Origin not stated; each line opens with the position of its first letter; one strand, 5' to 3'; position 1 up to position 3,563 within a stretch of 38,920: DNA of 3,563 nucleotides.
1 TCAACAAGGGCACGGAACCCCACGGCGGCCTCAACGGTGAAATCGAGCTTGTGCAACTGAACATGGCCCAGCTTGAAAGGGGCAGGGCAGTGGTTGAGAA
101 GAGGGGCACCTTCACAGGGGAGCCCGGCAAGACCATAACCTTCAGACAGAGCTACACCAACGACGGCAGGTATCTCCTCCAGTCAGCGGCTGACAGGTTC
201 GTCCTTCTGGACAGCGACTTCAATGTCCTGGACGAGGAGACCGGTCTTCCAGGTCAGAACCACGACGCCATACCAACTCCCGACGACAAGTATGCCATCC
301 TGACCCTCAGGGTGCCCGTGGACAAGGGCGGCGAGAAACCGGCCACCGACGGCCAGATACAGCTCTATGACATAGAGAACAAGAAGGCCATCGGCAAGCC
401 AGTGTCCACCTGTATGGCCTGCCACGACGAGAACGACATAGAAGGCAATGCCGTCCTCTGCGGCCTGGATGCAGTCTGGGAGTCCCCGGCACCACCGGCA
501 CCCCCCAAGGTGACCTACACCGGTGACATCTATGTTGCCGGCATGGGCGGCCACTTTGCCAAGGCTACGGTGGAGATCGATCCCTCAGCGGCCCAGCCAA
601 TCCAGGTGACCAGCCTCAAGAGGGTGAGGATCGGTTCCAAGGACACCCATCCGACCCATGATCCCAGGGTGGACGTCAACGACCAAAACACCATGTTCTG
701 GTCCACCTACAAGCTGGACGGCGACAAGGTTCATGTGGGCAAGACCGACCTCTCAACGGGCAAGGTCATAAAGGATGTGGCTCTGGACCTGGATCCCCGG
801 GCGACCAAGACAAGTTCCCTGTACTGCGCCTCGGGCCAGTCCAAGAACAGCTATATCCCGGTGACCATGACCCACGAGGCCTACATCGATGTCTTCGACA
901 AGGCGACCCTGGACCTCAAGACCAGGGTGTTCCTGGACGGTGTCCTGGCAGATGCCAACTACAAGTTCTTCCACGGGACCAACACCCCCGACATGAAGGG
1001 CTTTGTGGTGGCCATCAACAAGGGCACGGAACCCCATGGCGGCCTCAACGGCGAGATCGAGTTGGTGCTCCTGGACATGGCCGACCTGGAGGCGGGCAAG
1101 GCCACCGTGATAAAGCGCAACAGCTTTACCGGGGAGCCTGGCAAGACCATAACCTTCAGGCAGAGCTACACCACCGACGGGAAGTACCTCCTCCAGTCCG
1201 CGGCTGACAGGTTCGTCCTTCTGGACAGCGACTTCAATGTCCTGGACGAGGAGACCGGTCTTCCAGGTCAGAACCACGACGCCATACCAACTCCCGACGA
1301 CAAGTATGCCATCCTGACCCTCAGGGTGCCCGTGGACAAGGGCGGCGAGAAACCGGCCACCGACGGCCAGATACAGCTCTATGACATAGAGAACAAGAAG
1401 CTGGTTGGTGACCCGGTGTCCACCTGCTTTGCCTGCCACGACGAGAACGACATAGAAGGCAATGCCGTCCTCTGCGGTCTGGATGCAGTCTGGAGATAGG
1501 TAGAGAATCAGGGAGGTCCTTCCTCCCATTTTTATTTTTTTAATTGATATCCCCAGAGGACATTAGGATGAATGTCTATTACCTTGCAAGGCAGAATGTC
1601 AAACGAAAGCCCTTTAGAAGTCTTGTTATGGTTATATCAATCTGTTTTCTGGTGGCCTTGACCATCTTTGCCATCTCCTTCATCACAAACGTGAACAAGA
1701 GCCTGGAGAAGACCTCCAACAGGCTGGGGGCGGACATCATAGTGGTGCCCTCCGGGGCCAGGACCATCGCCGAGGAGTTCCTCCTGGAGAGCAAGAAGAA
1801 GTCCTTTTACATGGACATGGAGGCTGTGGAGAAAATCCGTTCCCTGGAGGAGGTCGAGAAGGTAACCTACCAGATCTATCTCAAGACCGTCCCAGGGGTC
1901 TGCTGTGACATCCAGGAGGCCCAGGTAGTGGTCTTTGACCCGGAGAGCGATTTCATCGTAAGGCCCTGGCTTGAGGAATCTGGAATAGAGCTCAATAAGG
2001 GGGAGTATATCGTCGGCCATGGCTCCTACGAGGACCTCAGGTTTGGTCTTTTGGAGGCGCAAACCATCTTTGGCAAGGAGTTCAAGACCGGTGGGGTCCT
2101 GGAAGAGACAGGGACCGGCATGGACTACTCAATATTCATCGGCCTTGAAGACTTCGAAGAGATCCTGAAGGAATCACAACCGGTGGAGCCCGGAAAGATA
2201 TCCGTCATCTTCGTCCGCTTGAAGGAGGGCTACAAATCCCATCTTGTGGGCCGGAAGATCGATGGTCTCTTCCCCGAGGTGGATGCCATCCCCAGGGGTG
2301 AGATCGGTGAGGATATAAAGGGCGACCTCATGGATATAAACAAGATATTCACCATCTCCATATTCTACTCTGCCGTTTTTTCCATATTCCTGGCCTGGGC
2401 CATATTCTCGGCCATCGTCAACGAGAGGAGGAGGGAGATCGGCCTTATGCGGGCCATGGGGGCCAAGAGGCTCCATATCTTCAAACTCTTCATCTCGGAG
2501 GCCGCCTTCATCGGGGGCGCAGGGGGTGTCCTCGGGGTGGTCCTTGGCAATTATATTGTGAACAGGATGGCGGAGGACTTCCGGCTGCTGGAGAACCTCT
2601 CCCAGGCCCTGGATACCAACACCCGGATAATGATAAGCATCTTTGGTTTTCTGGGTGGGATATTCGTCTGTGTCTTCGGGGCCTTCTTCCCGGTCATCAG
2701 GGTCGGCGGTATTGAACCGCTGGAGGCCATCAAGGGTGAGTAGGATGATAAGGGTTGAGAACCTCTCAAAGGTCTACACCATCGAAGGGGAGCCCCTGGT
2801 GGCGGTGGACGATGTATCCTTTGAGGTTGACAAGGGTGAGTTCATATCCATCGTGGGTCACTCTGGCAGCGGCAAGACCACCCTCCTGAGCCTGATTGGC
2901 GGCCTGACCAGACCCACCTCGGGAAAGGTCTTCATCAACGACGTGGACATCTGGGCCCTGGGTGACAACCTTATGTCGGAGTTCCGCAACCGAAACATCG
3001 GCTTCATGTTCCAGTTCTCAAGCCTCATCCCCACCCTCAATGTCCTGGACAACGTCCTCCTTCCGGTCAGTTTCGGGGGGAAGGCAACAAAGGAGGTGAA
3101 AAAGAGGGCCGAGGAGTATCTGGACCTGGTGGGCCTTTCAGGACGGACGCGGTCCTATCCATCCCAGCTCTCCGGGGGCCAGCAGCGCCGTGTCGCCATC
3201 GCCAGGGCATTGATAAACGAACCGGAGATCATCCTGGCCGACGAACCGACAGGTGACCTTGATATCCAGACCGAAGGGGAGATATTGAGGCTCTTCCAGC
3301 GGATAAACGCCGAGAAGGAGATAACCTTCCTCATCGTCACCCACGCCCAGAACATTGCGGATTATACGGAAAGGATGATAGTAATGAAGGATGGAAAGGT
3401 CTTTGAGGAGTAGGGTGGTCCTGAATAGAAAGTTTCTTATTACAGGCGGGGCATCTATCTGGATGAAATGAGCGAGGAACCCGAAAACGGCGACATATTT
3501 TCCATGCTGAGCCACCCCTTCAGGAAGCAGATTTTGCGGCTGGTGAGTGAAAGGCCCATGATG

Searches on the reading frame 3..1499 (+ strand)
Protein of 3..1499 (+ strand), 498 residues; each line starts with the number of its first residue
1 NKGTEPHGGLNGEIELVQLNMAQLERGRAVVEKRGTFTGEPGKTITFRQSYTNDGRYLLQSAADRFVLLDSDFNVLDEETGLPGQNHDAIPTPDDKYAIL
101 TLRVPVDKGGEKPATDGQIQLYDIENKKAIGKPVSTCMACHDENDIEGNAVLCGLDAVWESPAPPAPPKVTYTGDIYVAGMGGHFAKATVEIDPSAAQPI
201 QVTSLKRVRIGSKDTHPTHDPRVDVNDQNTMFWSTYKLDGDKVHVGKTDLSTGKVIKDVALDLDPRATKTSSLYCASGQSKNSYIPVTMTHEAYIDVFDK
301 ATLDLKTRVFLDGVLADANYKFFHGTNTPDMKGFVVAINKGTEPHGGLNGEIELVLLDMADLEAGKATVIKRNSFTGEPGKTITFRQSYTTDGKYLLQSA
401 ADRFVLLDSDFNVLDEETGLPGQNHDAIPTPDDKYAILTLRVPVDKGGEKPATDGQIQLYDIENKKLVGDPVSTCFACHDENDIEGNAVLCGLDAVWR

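Call 6: search_protein_families(library=pfam, proteins=[window:3-1499:+], max_evalue=0.01)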
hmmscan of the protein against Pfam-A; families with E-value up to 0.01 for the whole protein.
window:3-1499:+ (498 aa): 1 family
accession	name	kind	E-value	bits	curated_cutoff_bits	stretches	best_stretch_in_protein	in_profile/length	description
PF09699.15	Paired_CXXCH_1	-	0.006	16.7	20.6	0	465-482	22-39/41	Doubled CXXCH motif (Paired_CXXCH_1)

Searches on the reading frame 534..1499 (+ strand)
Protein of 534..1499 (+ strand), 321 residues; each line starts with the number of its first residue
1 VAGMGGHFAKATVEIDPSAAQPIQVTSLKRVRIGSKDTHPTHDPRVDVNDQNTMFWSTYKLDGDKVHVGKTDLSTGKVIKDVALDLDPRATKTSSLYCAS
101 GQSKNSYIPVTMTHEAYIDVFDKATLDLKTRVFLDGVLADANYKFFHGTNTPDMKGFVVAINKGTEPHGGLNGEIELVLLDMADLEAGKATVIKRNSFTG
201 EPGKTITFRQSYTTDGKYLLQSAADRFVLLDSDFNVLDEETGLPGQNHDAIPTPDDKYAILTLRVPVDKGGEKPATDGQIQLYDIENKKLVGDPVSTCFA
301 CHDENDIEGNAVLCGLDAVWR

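Call 20: search_protein_families(library=ncbifam, proteins=[window:534-1499:+], max_evalue=0.01)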
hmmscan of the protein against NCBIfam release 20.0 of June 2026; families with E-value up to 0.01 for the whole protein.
window:534-1499:+ (321 aa): 0 families

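Call 47: find_homologous_proteins(query=window:534-1499:+, max_evalue=0.001)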
Query window:534-1499:+ (321 aa): 1074 proteins with E <= 0.001 among 2871 candidates; the best 120 are listed.
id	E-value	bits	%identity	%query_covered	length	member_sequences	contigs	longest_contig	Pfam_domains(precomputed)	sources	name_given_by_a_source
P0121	1.7e-165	568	68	100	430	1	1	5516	-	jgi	jgi:cytochrome c553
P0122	2.4e-121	423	62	100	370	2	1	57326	-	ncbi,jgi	-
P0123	3.3e-121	423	61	100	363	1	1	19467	-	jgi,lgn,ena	-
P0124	6.0e-121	422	61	100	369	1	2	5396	-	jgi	jgi:hypothetical protein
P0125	1.1e-120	421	62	100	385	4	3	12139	-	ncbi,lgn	-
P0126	2.9e-119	416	62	99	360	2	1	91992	-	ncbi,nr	ncbi:MAG: hypothetical protein C4560_00720 [Nitrospiraceae bacterium]|nr:MAG: hypothetical protein C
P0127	1.9e-117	410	61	100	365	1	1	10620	-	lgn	-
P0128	4.0e-117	409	60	99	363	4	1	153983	-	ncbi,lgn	-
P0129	1.4e-116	408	60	100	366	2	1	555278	-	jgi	jgi:hypothetical protein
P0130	1.5e-116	407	59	100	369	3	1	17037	-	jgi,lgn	-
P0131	2.6e-116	407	61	100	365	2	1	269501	-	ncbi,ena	-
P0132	3.9e-116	406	60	100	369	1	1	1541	-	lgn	-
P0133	4.8e-116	406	59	100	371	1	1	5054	-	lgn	-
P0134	1.0e-115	405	60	100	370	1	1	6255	-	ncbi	-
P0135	3.0e-115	403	56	100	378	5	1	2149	-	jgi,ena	-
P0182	9.4e-111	388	57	100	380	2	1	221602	-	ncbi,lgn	ncbi:MAG: hypothetical protein Kow0025_15400 [Thermodesulfovibrionales bacterium]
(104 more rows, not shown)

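Call 48: find_encoding_contigs(protein=P0131, flank=8000, max_places=2)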
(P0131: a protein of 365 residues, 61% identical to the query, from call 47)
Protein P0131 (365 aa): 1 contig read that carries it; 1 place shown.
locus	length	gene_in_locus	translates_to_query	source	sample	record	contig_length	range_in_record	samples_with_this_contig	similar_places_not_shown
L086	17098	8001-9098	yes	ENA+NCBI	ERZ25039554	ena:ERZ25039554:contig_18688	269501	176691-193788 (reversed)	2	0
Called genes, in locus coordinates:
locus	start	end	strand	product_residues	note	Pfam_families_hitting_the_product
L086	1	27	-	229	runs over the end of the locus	PF02463:SMC_N (faint), PF00005:ABC_tran, PF13304:AAA_21 (faint)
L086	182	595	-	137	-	PF02687:FtsX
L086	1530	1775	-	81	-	PF10080:FtrD-like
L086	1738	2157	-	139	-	-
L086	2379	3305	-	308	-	PF24463:DUF7577 (faint), PF13623:SurA_N_2, PF13624:SurA_N_3, PF09312:SurA_N (weak)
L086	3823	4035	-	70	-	-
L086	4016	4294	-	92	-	-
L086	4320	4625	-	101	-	-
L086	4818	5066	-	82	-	PF01206:TusA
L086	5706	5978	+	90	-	-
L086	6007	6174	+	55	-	-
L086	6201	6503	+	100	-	PF02635:DsrE (weak)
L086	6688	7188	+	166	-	PF00581:Rhodanese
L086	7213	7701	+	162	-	-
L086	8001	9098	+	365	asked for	-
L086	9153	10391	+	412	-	PF02687:FtsX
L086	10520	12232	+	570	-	PF13231:PMT_2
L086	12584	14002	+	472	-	PF04143:Sulf_transp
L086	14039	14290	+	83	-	PF01206:TusA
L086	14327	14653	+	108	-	-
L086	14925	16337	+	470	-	PF01593:Amino_oxidase, PF13450:NAD_binding_8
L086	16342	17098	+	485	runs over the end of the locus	PF02310:B12-binding, PF04055:Radical_SAM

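Call 49: find_encoding_contigs(protein=P0182, flank=8000, max_places=2)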
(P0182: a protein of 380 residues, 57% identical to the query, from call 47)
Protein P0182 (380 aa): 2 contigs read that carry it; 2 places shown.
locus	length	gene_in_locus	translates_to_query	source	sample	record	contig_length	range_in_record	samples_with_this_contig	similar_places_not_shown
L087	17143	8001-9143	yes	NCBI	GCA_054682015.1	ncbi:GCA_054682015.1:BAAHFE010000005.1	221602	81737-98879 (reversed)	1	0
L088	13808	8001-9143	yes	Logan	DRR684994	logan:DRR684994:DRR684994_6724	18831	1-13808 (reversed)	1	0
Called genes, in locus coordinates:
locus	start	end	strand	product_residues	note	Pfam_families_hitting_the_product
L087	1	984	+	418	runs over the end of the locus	PF02985:HEAT (faint), PF03130:HEAT_PBS (faint), PF13646:HEAT_2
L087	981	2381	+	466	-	PF00535:Glycos_transf_2, PF13641:Glyco_tranf_2_3, PF03142:Chitin_synth_2 (faint), PF13632:Glyco_trans_2_3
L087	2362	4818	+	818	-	PF13424:TPR_12 (weak), PF13432:TPR_16 (weak)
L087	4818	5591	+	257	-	PF01522:Polysacc_deac_1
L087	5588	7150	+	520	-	PF13432:TPR_16 (faint), PF07719:TPR_2 (faint), PF13428:TPR_14 (faint), PF14559:TPR_19, PF13374:TPR_10 (faint)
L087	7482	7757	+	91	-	-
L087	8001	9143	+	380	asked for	-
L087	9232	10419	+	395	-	PF12704:MacB_PCD, PF02687:FtsX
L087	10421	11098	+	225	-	PF02463:SMC_N (faint), PF00005:ABC_tran, PF13304:AAA_21 (faint)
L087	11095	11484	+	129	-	PF14387:DUF4418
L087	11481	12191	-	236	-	PF00005:ABC_tran, PF13304:AAA_21 (faint)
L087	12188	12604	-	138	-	-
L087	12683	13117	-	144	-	-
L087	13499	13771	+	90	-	-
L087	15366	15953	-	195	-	PF13590:DUF4136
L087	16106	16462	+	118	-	-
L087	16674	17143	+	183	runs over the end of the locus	PF00156:Pribosyltran, PF14681:UPRTase (weak)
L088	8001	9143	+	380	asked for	-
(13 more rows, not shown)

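Call 50: find_encoding_contigs(protein=P0121, flank=8000, max_places=2)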
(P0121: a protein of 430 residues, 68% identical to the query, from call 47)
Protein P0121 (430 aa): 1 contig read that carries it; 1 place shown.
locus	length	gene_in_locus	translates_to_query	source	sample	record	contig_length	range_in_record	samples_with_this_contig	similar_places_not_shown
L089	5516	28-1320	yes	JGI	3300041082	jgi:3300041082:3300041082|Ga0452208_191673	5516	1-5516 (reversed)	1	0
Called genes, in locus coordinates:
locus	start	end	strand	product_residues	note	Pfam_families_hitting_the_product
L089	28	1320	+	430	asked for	-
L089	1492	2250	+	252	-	-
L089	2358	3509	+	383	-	PF12704:MacB_PCD (weak), PF02687:FtsX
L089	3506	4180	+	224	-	PF00005:ABC_tran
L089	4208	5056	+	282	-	PF24038:DUF7347 (weak), PF01022:HTH_5 (faint), PF12840:HTH_20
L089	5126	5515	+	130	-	?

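Call 73: predict_structure(alignment_id=A3)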
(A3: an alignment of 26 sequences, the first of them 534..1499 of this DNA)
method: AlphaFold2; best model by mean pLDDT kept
length: 321 residues; sequences in the alignment: 26
mean_pLDDT: 91.5   pTM: 0.90
mean pLDDT of the five models: 91.5, 91.4, 90.9, 89.6, 88.6
residues with pLDDT >= 90: 219; 70-90: 98; 50-70: 3; < 50: 1
segments of 3 or more residues with pLDDT < 50: none
pLDDT, mean of each block of 10 residues (from residue 1): 72 93 92 88 89 93 92 93 90 82 96 87 97 89 91 97 90 96 98 97 93 97 97 97 94 97 89 87 97 91 83 84 79
secondary structure, 60 per line:
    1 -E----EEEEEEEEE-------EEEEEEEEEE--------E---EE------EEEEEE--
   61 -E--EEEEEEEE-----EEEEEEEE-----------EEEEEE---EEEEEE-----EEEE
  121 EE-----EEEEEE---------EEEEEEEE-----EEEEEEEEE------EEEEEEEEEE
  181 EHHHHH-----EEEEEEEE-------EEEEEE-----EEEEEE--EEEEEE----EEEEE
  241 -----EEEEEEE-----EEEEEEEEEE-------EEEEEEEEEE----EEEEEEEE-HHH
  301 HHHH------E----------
elements in order: E7-15 E23-32 E53-58 E65-72 E78-85 E97-102 E106-111 E117-122 E128-133 E143-150 E156-164 E171-181 H182-186 E192-199 E207-212 E218-223 E226-231 E236-240 E246-252 E258-267 E275-284 E289-296 H298-304

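Call 76: fold_search(model_id=the predicted structure, library=pdb)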
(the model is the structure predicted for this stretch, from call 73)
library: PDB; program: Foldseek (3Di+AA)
matches with E <= 10: 1795; with E <= 0.001: 1349
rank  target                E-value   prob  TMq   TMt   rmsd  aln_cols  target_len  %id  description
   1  5yzv_B                1.1e-09  1.00  0.53  0.58   7.1       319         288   12  Biophysical and structural characterization of the thermostable WD40 domain of a prokaryotic protein, Thermomonospora  (released 2018-10-03)
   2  3vgz_C                2.4e-09  1.00  0.56  0.56   9.1       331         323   14  Crystal structure of E. coli YncE (released 2011-11-16)
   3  3ow8_B                2.7e-09  1.00  0.53  0.58   4.1       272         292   16  Crystal Structure of the WD repeat-containing protein 61 (released 2010-09-29)
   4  9e2g_2B               3.2e-09  1.00  0.49  0.28   8.9       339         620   11  Cryo-EM structure of 48 nm repeat of microtubule doublet from T. brucei flagellum (released 2025-03-12)
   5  7qdr_C                4.2e-09  1.00  0.57  0.59   7.1       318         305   14  Apo human SKI complex in the closed state (released 2022-02-02)
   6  6e29_A                4.4e-09  1.00  0.45  0.44  10.5       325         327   10  Crystal structure of Myceliophteria_thermophila Cps50 (Swd1) beta-propeller domain (released 2018-07-25)
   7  9ijj_Q                5.6e-09  1.00  0.54  0.40   7.0       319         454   10  In situ structure of the central apparatus in mouse sperm axoneme. (released 2025-06-04)
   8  5mzh_A                5.9e-09  1.00  0.48  0.39   8.2       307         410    8  Crystal structure of ODA16 from Chlamydomonas reinhardtii (released 2017-03-22)
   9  7bid                  6.2e-09  1.00  0.49  0.54   7.0       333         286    9  Crystal structure of v31WRAP-T, a 7-bladed designer protein (released 2021-09-22)
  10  9j9h_AR               6.5e-09  1.00  0.52  0.51   5.6       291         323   11  High-resolution cryo-EM structure of the Plasmodium falciparum 80S ribosome bound to RACK1 and E-tRNA (released 2025-06-04)
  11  8kh4_C                6.8e-09  1.00  0.50  0.48   5.5       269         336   10  Cryo-EM structure of the GPR161-Gs complex (released 2023-10-11)
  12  8c6j_N                6.8e-09  1.00  0.51  0.53   7.4       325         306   11  Human spliceosomal PM5 C* complex (released 2023-07-12)
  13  9w6w_B                7.2e-09  1.00  0.49  0.47   6.0       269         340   10  5-CT-bound serotonin 5A (5-HT5A) receptor-Gi protein complex (released 2025-11-26)
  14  9c3h_Sg               7.2e-09  1.00  0.42  0.44   7.8       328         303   14  Structure of the CNOT3-bound human 80S ribosome with tRNA-ARG in the P-site. (released 2024-12-04)
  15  4wju_A                7.2e-09  1.00  0.44  0.33  11.2       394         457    8  Crystal structure of Rsa4 from Saccharomyces cerevisiae (released 2014-11-19)
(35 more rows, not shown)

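Call 80: search_protein_families(library=pfam, proteins=[L089:1492-2250:+, L086:7213-7701:+, L087:7482-7757:+, L087:12188-12604:-, L087:12683-13117:-], max_evalue=0.01)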
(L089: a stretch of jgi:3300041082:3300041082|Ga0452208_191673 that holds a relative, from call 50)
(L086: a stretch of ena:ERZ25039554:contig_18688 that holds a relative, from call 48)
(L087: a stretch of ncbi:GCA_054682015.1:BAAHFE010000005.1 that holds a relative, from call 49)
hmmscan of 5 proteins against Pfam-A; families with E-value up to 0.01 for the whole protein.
L089:1492-2250:+ (252 aa): 0 families

L086:7213-7701:+ (162 aa): 0 families

L087:7482-7757:+ (91 aa): 0 families

L087:12188-12604:- (138 aa): 2 families
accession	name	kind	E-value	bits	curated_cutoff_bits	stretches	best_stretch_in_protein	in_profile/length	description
PF11727.13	ISG65-75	-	0.0019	17.9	25.1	1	45-124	47-129/281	Invariant surface glycoprotein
PF01442.23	Apolipoprotein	-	0.0028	17.8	90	1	38-123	79-165/190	Apolipoprotein A1/A4/E domain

L087:12683-13117:- (144 aa): 0 families

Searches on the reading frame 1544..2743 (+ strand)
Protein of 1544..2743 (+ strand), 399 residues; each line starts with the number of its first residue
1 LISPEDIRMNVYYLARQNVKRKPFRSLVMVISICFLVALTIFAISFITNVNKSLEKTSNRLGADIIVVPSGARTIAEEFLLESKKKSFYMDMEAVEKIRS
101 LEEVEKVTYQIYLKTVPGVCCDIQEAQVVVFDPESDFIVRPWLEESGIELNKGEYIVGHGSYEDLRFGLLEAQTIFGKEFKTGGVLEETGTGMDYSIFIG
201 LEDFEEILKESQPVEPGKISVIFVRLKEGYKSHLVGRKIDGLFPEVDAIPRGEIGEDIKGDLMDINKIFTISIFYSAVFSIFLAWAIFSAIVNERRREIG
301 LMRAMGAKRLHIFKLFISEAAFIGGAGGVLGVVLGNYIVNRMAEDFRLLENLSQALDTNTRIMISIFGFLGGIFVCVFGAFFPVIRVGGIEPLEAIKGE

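Call 6: search_protein_families(library=pfam, proteins=[window:1544-2743:+], max_evalue=0.01)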
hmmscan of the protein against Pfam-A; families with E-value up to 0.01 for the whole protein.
window:1544-2743:+ (399 aa): 2 families
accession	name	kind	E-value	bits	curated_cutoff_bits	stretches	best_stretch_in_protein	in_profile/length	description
PF02687.27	FtsX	-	3.7e-19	69.4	25.5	1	272-392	3-120/120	FtsX-like permease C-terminal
PF12704.14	MacB_PCD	-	6.2e-08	33.6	27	1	26-233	1-198/207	MacB-like periplasmic core domain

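Call 44: search_protein_families(library=ncbifam, proteins=[window:1544-2743:+], max_evalue=0.001)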
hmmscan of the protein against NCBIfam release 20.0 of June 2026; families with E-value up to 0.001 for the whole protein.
window:1544-2743:+ (399 aa): 8 families
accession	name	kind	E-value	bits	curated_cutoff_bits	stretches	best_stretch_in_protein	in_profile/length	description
TIGR03434.1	ADOP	subfamily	2.5e-09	35.8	622.3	1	292-397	297-400/803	ADOP family duplicated permease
NF038347.1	FtsX_Gpos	exception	4e-08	33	225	1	256-384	154-291/296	permease-like cell division protein FtsX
TIGR02212.1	lolCE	equivalog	3.6e-06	26.2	362.45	1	288-353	288-353/411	lipoprotein-releasing ABC transporter permease subunit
TIGR00439.2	FtsX_Gneg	equivalog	5.6e-06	25.8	255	1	292-386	193-289/292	permease-like cell division protein FtsX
NF038346.1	FtsX_actino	exception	1.4e-05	24.7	250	1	293-382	207-300/308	permease-like cell division protein FtsX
NF007826.0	PRK10535.1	equivalog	5.4e-05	21.7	966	1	286-396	542-645/648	macrolide ABC transporter ATP-binding protein/permease MacB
NF008076.0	PRK10814.1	exception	6.9e-05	22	473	1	277-397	278-397/399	lipoprotein-releasing ABC transporter permease subunit LolC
NF008357.0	PRK11146.1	exception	0.00019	20.4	439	1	289-352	289-355/414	lipoprotein-releasing ABC transporter permease subunit LolE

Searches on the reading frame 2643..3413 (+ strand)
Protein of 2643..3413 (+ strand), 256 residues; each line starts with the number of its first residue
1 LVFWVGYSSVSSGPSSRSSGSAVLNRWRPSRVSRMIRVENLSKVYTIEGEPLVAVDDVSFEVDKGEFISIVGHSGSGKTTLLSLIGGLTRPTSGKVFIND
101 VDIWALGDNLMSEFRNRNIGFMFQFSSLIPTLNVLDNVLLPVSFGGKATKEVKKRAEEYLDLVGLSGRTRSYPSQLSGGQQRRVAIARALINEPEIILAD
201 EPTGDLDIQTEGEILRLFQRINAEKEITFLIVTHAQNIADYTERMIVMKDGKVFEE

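Call 6: search_protein_families(library=pfam, proteins=[window:2643-3413:+], max_evalue=0.01)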
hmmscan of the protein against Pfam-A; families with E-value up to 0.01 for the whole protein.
window:2643-3413:+ (256 aa): 4 families
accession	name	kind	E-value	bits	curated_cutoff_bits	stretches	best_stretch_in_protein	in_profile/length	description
PF00005.33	ABC_tran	-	3.9e-36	125.1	25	1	56-203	2-136/137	ABC transporter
PF02463.25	SMC_N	-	1.5e-05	25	40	0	161-248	122-211/220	RecF/RecN/SMC N terminal domain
PF13304.12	AAA_21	-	0.00044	20.8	27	0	142-236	200-300/304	AAA domain, putative AbiEii toxin, Type IV TA system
PF13555.12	AAA_29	-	0.0024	18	27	1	56-82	13-39/61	P-loop containing region of AAA domain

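Call 44: search_protein_families(library=ncbifam, proteins=[window:2643-3413:+], max_evalue=0.001)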
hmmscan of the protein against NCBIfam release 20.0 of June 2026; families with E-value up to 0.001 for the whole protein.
window:2643-3413:+ (256 aa): 189 families (the best 25 are shown)
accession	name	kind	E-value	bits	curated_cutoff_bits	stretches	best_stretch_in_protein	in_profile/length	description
TIGR02211.1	LolD_lipo_ex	equivalog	3.8e-71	239.1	307.75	1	35-254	1-220/221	lipoprotein-releasing ABC transporter ATP-binding protein LolD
NF008639.0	PRK11629.1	equivalog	1.2e-62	211.4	360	1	35-255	6-226/234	lipoprotein-releasing ABC transporter ATP-binding protein LolD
NF038007.1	ABC_ATP_DarD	equivalog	2.2e-58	197.3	375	1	35-252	1-217/218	darobactin export ABC transporter ATP-binding protein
TIGR02673.1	FtsE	equivalog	2.7e-57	193.9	264.85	1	35-251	1-213/214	cell division ATP-binding protein FtsE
TIGR02982.1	heterocyst_DevA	subfamily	5.6e-55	186.3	295.8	1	36-253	2-219/220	ABC exporter ATP-binding subunit, DevA family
NF007826.0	PRK10535.1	equivalog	5.5e-54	183.5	966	1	35-255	4-223/648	macrolide ABC transporter ATP-binding protein/permease MacB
TIGR02315.1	ABC_phnC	equivalog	1.8e-53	181.5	266.1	1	35-254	1-225/243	phosphonate ABC transporter ATP-binding protein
NF040933.2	ABC_arch_GlcV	equivalog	3.2e-53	180.9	450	1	36-253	3-220/357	glucose ABC transporter ATP-binding protein GlcV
TIGR04521.1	ECF_ATPase_2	equivalog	3.5e-53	180.5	330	1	36-254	1-224/279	energy-coupling factor transporter ATPase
NF007879.0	PRK10584.1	equivalog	2.6e-52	177.8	336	1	34-256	5-227/228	putative ABC transporter ATP-binding protein YbbA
TIGR03608.1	L_ocin_972_ABC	subfamily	7.6e-52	175.8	254.85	1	53-247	12-205/206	putative bacteriocin export ABC transporter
TIGR03265.1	PhnT2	equivalog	8.3e-52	176.6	457.7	1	35-253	4-213/353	putative 2-aminoethylphosphonate ABC transporter ATP-binding protein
TIGR02314.1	ABC_MetN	equivalog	3.9e-51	174.1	499.7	1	35-255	1-221/343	methionine ABC transporter ATP-binding protein MetN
TIGR00968.1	3a0106s01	subfamily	2.1e-49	168.2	342.75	1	36-253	1-209/237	sulfate ABC transporter ATP-binding protein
TIGR01186.1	proV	subfamily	7.6e-48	163.4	326.6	1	53-253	7-208/363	betaine/proline/choline family ABC transporter ATP-binding protein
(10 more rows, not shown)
